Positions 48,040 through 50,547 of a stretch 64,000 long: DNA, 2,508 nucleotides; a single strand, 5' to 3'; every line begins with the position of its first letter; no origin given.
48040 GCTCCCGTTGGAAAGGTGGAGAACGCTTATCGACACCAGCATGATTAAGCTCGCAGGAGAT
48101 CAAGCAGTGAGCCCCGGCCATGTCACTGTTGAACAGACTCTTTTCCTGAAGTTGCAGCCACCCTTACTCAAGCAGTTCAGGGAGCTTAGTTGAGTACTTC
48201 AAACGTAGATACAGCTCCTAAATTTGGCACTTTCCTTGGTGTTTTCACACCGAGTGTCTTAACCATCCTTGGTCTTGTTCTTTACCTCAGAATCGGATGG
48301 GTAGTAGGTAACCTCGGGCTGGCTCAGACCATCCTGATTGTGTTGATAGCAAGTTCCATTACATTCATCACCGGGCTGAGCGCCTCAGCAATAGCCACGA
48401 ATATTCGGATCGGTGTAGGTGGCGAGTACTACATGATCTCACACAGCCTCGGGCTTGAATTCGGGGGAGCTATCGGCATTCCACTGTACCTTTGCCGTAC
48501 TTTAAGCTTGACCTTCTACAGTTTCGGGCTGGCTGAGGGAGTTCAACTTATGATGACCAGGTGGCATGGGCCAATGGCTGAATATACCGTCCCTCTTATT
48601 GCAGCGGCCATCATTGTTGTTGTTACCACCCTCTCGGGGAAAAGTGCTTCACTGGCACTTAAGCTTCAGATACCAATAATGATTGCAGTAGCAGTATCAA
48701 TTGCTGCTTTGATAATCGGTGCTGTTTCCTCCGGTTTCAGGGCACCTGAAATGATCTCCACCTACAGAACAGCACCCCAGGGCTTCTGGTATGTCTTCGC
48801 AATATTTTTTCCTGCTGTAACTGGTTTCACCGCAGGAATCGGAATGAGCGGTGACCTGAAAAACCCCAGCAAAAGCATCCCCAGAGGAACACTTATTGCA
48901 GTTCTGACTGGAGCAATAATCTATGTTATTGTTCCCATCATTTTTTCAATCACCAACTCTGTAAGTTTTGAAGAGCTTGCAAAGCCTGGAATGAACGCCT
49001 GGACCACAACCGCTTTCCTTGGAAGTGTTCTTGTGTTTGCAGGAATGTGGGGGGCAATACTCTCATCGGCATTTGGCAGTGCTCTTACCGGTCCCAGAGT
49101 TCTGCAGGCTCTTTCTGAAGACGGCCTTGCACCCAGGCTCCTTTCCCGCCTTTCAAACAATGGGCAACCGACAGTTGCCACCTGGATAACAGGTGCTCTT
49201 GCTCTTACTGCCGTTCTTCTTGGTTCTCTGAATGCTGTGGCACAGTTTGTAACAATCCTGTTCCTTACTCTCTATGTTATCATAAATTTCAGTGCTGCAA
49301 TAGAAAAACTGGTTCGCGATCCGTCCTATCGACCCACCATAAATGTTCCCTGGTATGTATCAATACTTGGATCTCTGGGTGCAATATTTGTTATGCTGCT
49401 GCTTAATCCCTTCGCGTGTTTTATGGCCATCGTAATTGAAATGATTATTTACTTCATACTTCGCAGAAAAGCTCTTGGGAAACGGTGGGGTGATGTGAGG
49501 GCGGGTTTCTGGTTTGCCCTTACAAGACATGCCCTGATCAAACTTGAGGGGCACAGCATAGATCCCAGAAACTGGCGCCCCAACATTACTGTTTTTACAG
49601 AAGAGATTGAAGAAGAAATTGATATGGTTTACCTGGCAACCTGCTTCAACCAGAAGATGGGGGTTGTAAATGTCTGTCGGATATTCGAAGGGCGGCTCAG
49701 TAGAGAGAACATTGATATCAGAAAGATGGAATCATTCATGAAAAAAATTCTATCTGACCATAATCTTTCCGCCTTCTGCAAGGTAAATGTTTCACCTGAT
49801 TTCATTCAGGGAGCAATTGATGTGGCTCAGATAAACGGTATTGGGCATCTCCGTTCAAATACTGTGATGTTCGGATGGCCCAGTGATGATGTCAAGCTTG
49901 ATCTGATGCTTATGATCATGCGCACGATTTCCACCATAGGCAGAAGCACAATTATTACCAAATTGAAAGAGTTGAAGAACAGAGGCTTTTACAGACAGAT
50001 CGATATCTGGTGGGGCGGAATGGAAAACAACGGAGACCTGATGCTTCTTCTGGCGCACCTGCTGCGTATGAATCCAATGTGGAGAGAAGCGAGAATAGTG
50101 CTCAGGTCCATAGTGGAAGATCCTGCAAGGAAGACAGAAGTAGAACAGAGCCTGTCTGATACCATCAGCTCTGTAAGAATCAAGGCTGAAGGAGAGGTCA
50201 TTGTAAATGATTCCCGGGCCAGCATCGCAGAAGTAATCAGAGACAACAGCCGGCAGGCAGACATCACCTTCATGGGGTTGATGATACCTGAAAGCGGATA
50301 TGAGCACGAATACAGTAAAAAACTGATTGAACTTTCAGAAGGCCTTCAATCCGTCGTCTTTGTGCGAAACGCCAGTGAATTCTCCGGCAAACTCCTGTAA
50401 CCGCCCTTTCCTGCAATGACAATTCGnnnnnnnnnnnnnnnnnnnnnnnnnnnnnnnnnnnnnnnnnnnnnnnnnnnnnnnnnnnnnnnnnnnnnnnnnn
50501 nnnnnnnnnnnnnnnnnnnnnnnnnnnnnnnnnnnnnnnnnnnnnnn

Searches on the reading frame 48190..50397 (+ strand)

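Call 19: search_protein_families(library=pfam, proteins=[window:48190-50397:+], max_evalue=0.001)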
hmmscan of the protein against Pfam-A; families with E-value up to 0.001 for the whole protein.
window:48190-50397:+ (736 aa): 2 families
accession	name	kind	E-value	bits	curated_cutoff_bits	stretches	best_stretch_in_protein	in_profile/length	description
PF00324.27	AA_permease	-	3.4e-44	151.8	24.6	1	18-466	2-468/470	Amino acid permease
PF03522.20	SLC12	-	5e-14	52.6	27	2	479-566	4-89/418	Solute carrier family 12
